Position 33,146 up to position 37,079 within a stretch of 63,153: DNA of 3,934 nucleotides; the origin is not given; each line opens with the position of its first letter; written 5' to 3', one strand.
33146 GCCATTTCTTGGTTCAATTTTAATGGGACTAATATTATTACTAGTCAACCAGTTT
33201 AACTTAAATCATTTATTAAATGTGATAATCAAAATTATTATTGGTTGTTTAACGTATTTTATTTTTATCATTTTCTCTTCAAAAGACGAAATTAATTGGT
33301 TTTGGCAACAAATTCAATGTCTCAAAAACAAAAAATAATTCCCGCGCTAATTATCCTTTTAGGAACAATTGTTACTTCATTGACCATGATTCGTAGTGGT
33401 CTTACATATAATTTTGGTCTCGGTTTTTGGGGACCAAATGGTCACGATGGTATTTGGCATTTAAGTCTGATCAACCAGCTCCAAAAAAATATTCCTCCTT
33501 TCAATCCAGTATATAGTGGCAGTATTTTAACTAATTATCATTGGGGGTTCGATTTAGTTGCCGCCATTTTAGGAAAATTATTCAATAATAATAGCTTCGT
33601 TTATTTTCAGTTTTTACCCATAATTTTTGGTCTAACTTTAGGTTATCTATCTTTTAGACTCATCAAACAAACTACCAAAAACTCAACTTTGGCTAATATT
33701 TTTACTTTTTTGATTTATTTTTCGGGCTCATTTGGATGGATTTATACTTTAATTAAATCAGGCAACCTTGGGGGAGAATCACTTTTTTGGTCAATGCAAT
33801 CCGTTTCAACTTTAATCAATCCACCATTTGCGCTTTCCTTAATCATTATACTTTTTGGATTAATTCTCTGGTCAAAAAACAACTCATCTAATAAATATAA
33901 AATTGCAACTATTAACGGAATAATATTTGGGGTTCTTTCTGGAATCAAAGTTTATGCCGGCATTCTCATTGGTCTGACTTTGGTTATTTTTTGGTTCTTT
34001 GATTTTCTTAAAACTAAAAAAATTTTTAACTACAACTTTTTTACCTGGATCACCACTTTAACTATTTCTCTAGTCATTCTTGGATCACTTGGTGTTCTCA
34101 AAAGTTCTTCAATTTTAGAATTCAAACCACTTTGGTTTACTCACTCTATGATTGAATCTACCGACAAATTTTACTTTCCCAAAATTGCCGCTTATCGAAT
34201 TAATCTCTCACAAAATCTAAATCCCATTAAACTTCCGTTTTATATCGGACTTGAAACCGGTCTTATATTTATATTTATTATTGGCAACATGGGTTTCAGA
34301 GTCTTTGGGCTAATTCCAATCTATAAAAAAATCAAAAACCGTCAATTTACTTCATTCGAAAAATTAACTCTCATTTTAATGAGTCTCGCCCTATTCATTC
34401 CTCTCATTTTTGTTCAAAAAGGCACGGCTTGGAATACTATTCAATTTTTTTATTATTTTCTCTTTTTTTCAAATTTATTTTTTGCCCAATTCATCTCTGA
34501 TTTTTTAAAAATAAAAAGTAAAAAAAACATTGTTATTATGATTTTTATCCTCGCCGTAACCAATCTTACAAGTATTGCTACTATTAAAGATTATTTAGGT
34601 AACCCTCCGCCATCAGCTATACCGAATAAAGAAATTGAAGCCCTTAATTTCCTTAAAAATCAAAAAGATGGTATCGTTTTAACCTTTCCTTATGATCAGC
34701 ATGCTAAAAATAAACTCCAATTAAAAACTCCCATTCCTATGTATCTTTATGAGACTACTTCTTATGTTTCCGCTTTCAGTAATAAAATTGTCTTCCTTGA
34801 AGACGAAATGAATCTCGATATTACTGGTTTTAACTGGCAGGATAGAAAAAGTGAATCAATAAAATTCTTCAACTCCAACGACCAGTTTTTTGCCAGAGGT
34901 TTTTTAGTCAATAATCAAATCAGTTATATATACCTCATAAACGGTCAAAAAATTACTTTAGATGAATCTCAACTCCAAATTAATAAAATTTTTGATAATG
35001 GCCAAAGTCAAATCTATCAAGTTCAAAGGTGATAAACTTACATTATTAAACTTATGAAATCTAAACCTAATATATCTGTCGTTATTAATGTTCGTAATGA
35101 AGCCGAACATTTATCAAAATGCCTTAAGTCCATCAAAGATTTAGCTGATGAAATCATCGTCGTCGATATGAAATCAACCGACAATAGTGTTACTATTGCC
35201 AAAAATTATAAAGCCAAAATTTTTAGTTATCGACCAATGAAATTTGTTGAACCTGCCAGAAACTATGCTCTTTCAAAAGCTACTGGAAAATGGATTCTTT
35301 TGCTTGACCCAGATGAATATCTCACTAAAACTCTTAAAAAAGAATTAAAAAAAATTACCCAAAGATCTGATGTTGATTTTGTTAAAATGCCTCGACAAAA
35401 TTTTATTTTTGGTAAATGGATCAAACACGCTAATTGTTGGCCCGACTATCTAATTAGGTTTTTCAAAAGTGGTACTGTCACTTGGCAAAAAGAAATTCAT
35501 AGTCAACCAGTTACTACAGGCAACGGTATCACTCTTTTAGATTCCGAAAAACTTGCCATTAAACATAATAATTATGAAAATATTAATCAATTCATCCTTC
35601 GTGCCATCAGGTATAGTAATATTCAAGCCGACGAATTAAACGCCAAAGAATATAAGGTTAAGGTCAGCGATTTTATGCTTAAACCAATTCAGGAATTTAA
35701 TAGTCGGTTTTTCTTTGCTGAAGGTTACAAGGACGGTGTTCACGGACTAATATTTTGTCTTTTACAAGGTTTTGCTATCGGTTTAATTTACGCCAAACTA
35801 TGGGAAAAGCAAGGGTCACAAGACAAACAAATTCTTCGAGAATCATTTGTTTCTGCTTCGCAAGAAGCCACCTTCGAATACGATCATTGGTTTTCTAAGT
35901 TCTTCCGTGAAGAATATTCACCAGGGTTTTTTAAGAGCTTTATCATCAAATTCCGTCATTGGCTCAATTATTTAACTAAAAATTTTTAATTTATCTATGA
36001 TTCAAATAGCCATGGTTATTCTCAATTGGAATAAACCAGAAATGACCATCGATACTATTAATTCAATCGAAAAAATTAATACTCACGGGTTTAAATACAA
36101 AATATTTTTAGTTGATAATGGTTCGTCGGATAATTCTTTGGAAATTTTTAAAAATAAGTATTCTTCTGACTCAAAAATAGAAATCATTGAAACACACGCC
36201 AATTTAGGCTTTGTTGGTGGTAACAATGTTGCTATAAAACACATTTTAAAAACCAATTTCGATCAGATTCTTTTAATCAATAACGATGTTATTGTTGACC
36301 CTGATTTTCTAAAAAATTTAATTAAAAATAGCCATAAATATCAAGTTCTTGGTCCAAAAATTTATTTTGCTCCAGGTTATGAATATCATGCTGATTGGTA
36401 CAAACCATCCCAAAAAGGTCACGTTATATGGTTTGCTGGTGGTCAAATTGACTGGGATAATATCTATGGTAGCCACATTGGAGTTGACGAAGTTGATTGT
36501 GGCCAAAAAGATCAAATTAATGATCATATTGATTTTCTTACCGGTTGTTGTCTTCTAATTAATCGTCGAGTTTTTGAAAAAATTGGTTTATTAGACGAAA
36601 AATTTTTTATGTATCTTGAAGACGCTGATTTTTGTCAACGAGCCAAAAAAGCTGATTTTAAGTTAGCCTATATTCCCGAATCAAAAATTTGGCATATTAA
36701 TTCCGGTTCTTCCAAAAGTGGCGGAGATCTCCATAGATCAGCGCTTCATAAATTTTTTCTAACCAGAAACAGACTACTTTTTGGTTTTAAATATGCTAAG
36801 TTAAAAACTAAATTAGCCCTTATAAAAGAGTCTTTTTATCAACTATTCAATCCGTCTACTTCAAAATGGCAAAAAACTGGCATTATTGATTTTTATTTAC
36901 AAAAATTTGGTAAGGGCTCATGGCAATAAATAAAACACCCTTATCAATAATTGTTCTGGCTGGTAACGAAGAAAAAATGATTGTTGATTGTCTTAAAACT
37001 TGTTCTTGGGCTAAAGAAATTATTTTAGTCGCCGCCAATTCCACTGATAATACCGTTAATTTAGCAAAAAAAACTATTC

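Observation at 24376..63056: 39-kb, 32-gene envelope-glycosylation supercluster dominated by GT-C-like membrane glycosyltransferases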

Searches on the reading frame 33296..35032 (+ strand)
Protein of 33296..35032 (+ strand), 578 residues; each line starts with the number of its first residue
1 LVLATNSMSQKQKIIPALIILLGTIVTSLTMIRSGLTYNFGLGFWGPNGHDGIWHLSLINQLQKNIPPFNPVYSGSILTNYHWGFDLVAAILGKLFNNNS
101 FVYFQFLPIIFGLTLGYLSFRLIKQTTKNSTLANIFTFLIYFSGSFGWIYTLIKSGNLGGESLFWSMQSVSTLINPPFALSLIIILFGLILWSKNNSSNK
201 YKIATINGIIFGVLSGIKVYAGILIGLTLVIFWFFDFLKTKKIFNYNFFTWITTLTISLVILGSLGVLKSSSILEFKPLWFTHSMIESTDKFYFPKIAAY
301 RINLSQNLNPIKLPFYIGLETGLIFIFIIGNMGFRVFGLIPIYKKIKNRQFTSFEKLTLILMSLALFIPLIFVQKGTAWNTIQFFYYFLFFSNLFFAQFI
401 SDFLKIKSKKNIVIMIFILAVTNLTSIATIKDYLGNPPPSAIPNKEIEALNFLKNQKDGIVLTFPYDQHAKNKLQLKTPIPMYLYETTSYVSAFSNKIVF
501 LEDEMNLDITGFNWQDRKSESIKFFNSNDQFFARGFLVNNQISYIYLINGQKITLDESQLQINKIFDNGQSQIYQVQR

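Call 4: search_protein_families(library=pfam, proteins=[window:33296-35032:+], max_evalue=0.01)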
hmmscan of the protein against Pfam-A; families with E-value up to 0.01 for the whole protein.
window:33296-35032:+ (578 aa): 0 families

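Call 16: search_solved_structures(query=window:33296-35032:+, max_evalue=10)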
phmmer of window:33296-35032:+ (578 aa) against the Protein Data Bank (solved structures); distinct sequences matched with E-value up to 10: 0.

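Call 17: find_homologous_proteins(query=window:33296-35032:+, max_evalue=0.001)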
Query window:33296-35032:+ (578 aa): 1368 proteins with E <= 0.001 among 8000 candidates; the best 120 are listed.
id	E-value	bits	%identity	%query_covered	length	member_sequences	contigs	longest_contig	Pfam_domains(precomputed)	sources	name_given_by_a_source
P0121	0.0e+0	1249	100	99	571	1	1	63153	-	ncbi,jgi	-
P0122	0.0e+0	1086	86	98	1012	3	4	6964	-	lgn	-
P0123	0.0e+0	1073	84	98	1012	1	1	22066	-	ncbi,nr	ncbi:MAG: hypothetical protein KIH89_004835 [Candidatus Shapirobacteria bacterium]|nr:hypothetical p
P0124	0.0e+0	1044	82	98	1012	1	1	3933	-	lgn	-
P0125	3.1e-294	995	79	99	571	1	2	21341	-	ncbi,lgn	-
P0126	2.2e-291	986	78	98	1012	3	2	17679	-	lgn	-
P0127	5.5e-275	931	72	100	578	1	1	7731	-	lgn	-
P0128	2.5e-273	926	73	96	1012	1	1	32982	-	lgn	-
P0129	8.4e-273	924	72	99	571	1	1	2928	-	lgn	-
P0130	3.7e-270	916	71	99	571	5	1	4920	-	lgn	-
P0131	5.3e-261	885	69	99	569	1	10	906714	-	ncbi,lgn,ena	-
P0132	1.0e-260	884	70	99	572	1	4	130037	-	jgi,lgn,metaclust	metaclust:\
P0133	1.1e-260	884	71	98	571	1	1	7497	-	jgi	jgi:hypothetical protein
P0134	1.6e-260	884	70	98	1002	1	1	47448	-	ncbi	-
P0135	3.2e-260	883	68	99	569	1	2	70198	-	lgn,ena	-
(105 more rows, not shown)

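Call 29: predict_structure(alignment_id=A1)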
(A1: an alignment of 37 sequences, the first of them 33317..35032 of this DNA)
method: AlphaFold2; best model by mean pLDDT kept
length: 571 residues; sequences in the alignment: 37
mean_pLDDT: 89.5   pTM: 0.89
mean pLDDT of the five models: 89.5, 87.6, 87.2, 87.1, 85.1
residues with pLDDT >= 90: 361; 70-90: 187; 50-70: 21; < 50: 2
segments of 3 or more residues with pLDDT < 50: none
pLDDT, mean of each block of 10 residues (from residue 1): 77 94 88 88 87 78 76 81 91 94 97 97 96 91 84 70 84 96 95 95 95 91 96 93 97 84 72 91 86 91 91 94 93 96 94 96 83 86 96 91 90 89 81 93 96 91 82 84 92 83 79 94 95 96 92 96 95 72
secondary structure, 60 per line:
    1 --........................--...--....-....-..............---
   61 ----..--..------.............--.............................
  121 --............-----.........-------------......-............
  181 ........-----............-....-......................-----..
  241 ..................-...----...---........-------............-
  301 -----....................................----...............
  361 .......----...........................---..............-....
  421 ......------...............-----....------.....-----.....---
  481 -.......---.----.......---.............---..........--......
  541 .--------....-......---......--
elements in order: H3-26 E29-31 E34-37 H39-42 H44-57 H77-89 H92-120 H123-134 H140-148 H162-167 H169-188 H194-205 H207-210 H212-233 H239-258 E267-269 H273-280 H288-299 H306-341 H346-364 E365-367 H372-398 H402-415 H417-426 E433-436 H437-447 E453-456 H463-467 H482-488 H497-503 H507-519 H523-532 E535-541 H550-553 E555-560 E564-569

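Call 32: fold_search(model_id=the predicted structure, library=pdb)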
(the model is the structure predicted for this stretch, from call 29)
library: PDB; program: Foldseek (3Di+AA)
matches with E <= 10: 298; with E <= 0.001: 24
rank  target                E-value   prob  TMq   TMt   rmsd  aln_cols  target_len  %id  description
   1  9n9j_I                2.5e-10  1.00  0.51  0.43  14.8       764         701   12  Structure of a GRP94 folding intermediate engaged with a CCDC134- and FKBP11-bound secretory translocon (released 2025-11-19)
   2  8b6l_I                1.7e-09  1.00  0.53  0.45  13.4       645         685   12  Subtomogram average of the human Sec61-TRAP-OSTA-translocon (released 2022-12-07)
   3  8age_A                2.7e-09  1.00  0.53  0.48  13.0       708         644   10  Structure of yeast oligosaccharylransferase complex with acceptor peptide bound (released 2022-12-07)
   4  6ezn_F                3.1e-09  1.00  0.56  0.50  12.6       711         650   10  Cryo-EM structure of the yeast oligosaccharyltransferase (OST) complex (released 2018-01-17)
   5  8agb_A                3.3e-09  1.00  0.56  0.51  12.5       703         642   10  Structure of yeast oligosaccharylransferase complex with lipid-linked oligosaccharide bound (released 2022-12-07)
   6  3waj                  4.7e-09  1.00  0.50  0.38  15.2       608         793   15  Crystal structure of the Archaeoglobus fulgidus oligosaccharyltransferase (O29867_ARCFU) complex with Zn and sulfate (released 2013-10-30)
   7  8agc_A                5.4e-09  1.00  0.53  0.45  13.8       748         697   11  Structure of yeast oligosaccharylransferase complex with lipid-linked oligosaccharide and non-acceptor peptide bound (released 2022-12-07)
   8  7oci_F                5.6e-09  1.00  0.55  0.50  12.9       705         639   11  Cryo-EM structure of yeast Ost6p containing oligosaccharyltransferase complex (released 2022-02-16)
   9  6s7o_A                6.1e-09  1.00  0.52  0.46  13.0       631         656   11  Cryo-EM structure of human oligosaccharyltransferase complex OST-A (released 2019-12-18)
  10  8pn9_A                7.0e-09  1.00  0.51  0.46  13.2       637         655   12  Structure of human oligosaccharyltransferase OST-A complex bound to NGI-1 (released 2024-05-08)
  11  3wak                  1.3e-08  1.00  0.50  0.35  15.2       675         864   14  Crystal structure of the Archaeoglobus fulgidus oligosaccharyltransferase (O29867_ARCFU) in the apo form (released 2013-10-30)
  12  6s7t_A                1.3e-08  1.00  0.49  0.41  15.7       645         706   11  Cryo-EM structure of human oligosaccharyltransferase complex OST-B (released 2019-12-18)
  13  7e9s_A                1.5e-08  1.00  0.45  0.32  16.0       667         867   14  Archaeal oligosaccharyltransferase AglB from Archaeoglobus fulgidus in complex with an inhibitory peptide and a dolich (released 2021-09-08)
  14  6c26_A                1.6e-08  1.00  0.54  0.49  13.0       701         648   12  The Cryo-EM structure of a eukaryotic oligosaccharyl transferase complex (released 2018-01-31)
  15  5gmy_A                2.1e-08  1.00  0.48  0.35  14.6       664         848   13  Crystal structure of the Archaeoglobus fulgidus oligosaccharyltransferase (O29867_ARCFU) tethered with an acceptor pep (released 2017-02-01)
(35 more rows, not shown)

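Call 37: search_solved_structures(query=A1, max_evalue=10, show_alignments=2)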
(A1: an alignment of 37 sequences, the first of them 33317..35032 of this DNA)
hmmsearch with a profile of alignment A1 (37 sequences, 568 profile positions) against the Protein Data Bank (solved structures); distinct sequences matched with E-value up to 10: 0.

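Call 38: find_related_loci(query=A1, collection=genome_contigs, flank=10000)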
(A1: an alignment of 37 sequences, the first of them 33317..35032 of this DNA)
Query A1 (571 aa) in genome_contigs; peptide patterns used: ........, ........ (x = any residue, [..] = any of these).
320 stretches matched a pattern; 316 encode a relative of the query (tblastn E <= 1e-3); the best 80 are kept; 80 distinct loci.
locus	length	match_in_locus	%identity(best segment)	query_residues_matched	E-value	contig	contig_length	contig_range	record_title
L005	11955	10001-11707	84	3-571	0e+0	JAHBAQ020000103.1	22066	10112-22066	MAG: Candidatus Shapirobacteria bacterium isolate AQU-07 c_000000098469, whole genome shotgun sequence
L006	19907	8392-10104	79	1-571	0e+0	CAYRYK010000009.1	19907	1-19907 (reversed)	MAG TPA_asm: uncultured Gammaproteobacteria bacterium isolate SRP216815_co1_67 genome assembly, contig: NODE_3163_length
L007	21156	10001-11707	70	3-571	0e+0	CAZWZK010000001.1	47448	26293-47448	MAG TPA_asm: uncultured Gammaproteobacteria bacterium isolate SRP294416_co1_742 genome assembly, contig: NODE_1090_lengt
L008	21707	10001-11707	69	1-571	0e+0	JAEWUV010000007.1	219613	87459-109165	MAG: Candidatus Parcubacteria bacterium isolate OH_SDB_33 k127_1208737, whole genome shotgun sequence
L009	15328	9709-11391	59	1-571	0e+0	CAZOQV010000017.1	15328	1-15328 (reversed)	MAG TPA_asm: uncultured Gammaproteobacteria bacterium isolate SRP192927_co2_309 genome assembly, contig: NODE_6514_lengt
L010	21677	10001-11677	60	2-571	0e+0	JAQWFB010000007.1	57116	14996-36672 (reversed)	MAG: Candidatus Shapirobacteria bacterium isolate STF2_89 NODE_1032_length_57116_cov_17.645932_Sandtown_F2, whole genome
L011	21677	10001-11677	59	2-571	0e+0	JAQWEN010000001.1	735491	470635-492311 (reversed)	MAG: Candidatus Shapirobacteria bacterium isolate STF2_76 NODE_1_length_735491_cov_9.474058_Sandtown_F2, whole genome sh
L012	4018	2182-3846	58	6-571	0e+0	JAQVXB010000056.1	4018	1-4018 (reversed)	MAG: Candidatus Shapirobacteria bacterium isolate STF2_116 NODE_89229_length_4018_cov_3.117451_Sandtown_F2, whole genome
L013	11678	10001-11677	56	2-571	0e+0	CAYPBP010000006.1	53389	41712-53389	MAG TPA_asm: uncultured Gammaproteobacteria bacterium isolate SRP192927_co5_99 genome assembly, contig: NODE_417_length_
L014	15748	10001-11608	57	23-571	0e+0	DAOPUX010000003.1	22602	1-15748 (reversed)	MAG TPA_asm: Candidatus Woesebacteria bacterium isolate AMR_MDS_1407 NODE_2289_length_22602_cov_9.424447, whole genome s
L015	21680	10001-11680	56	2-571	0e+0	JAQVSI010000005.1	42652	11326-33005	MAG: Candidatus Shapirobacteria bacterium isolate STF1_270 NODE_1748_length_42652_cov_3.864997_Sandtown_F1, whole genome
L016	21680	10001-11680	54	1-571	0e+0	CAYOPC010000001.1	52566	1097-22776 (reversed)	MAG TPA_asm: uncultured Gammaproteobacteria bacterium isolate SRP294416_co3_77 genome assembly, contig: NODE_549_length_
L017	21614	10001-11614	54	23-571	0e+0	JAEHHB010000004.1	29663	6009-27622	Candidatus Shapirobacteria bacterium S2_F12 S2_F12__4, whole genome shotgun sequence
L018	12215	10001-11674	53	1-571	0e+0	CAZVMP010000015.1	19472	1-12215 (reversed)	MAG TPA_asm: uncultured Gammaproteobacteria bacterium isolate binchicken_co45_820 genome assembly, contig: NODE_4651_len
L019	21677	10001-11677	54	2-571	0e+0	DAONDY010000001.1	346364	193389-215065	MAG TPA_asm: Candidatus Woesebacteria bacterium isolate AMR_MDS_3883 NODE_4_length_346364_cov_10.752952, whole genome sh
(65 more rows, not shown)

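Call 43: search_protein_families(library=pfam, alignment_id=A1, max_evalue=10)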
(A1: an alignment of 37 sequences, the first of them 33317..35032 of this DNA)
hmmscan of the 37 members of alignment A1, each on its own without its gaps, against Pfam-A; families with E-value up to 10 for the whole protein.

A. member 1, window:33317-35032:+ (571 aa): 0 families

B. families by the number of members that match (of 37 scanned): 10 families
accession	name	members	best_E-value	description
PF09990.14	DUF2231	5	0.02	Predicted membrane protein (DUF2231)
PF02936.19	COX4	2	0.13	Cytochrome c oxidase subunit IV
PF20535.3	DUF6750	1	0.12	Family of unknown function (DUF6750)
PF14494.11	DUF4436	1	0.15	Domain of unknown function (DUF4436)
PF15062.11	ARL6IP6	1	0.16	Haemopoietic lineage transmembrane helix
PF11694.13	DUF3290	1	0.41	Protein of unknown function (DUF3290)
PF05808.16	Podoplanin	1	0.42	Podoplanin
PF13150.11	TraL_transposon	1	0.67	Conjugative transposon protein TraL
PF19978.4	Inovirus_G7P_2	1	1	Tail virion protein G7P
PF06738.18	ThrE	1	2.3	Putative threonine/serine exporter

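Call 57: search_protein_representatives(alignment_id=A1)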
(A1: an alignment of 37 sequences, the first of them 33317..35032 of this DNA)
Query: 37 sequences, 568 profile positions. Proteins with E-value up to 0.001 (for the whole library): 1575; up to 1e-10: 1254; up to 1e-30: 741. The best 150 are listed.
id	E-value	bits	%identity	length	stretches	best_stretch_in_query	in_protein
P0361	7.6e-251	850.1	-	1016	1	6-568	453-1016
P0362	2.2e-231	785.9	-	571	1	4-568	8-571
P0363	9.2e-199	678.2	-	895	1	6-568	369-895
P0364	1.0e-192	658.2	-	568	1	7-568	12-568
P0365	4.4e-192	656.1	-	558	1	3-568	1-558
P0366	1.4e-182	624.7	-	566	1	9-568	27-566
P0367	5.0e-173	593.2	-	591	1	5-567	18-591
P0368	5.5e-168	576.6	-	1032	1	7-566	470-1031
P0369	6.7e-168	576.3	-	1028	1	6-568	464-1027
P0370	2.1e-164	564.8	-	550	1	4-568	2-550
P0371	6.2e-164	563.2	-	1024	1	4-567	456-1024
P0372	4.9e-163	560.2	-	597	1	9-565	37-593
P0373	1.2e-162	559.0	-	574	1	4-566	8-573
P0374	1.5e-157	542.1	-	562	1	4-568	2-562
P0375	8.6e-157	539.6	-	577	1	8-566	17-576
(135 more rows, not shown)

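Call 74: search_protein_families(library=ncbifam, proteins=[window:33317-35032:+], max_evalue=0.01)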
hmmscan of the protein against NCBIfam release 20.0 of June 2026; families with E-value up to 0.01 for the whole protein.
window:33317-35032:+ (571 aa): 0 families

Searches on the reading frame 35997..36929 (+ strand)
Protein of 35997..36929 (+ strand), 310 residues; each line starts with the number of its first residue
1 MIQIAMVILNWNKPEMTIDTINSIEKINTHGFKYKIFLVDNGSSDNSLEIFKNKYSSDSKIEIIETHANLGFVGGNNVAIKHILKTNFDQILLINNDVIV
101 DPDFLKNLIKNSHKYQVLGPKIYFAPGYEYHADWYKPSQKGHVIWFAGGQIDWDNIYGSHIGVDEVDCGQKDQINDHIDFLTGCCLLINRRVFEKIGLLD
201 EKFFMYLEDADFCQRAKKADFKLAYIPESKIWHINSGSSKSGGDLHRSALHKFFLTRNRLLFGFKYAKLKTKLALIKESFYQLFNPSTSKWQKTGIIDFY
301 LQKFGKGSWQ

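Call 4: search_protein_families(library=pfam, proteins=[window:35997-36929:+], max_evalue=0.01)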
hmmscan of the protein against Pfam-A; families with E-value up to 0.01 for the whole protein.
window:35997-36929:+ (310 aa): 4 families
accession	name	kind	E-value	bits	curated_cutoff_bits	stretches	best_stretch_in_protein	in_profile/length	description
PF00535.33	Glycos_transf_2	-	4.2e-15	56.5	23.3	1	7-196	3-167/168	Glycosyl transferase family 2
PF13641.12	Glyco_tranf_2_3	-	6.7e-14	52.9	27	1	4-235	3-213/230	Glycosyltransferase like family 2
PF13632.12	Glyco_trans_2_3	-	2e-05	24.9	27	1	91-238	2-125/198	Glycosyl transferase family group 2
PF02709.20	Glyco_transf_7C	-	0.003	17.6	23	1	174-228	12-67/78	N-terminal domain of galactosyltransferase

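Call 28: search_protein_families(library=ncbifam, proteins=[window:35997-36929:+], max_evalue=0.00001)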
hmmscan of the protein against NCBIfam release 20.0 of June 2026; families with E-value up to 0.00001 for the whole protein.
window:35997-36929:+ (310 aa): 5 families
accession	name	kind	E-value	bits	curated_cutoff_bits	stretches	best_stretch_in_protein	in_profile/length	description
TIGR01556.1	rhamnosyltran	subfamily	3.8e-17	62.4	200.55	2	33-122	21-112/281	rhamnosyltransferase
NF038299.1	EPS_HpsN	equivalog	1.1e-10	41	425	1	3-280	2-267/317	hormogonium polysaccharide biosynthesis glycosyltransferase HpsN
TIGR03937.1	PgaC_IcaA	equivalog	8.1e-10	38.2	422.3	1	3-114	46-152/407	poly-beta-1,6-N-acetyl-D-glucosamine synthase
TIGR03965.1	mycofact_glyco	equivalog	6.4e-08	31.9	280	0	178-234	226-281/467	mycofactocin biosynthesis glycosyltransferase MftF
TIGR04242.1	nodulat_NodC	equivalog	8.7e-08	31.5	550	1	12-114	58-158/395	chitooligosaccharide synthase NodC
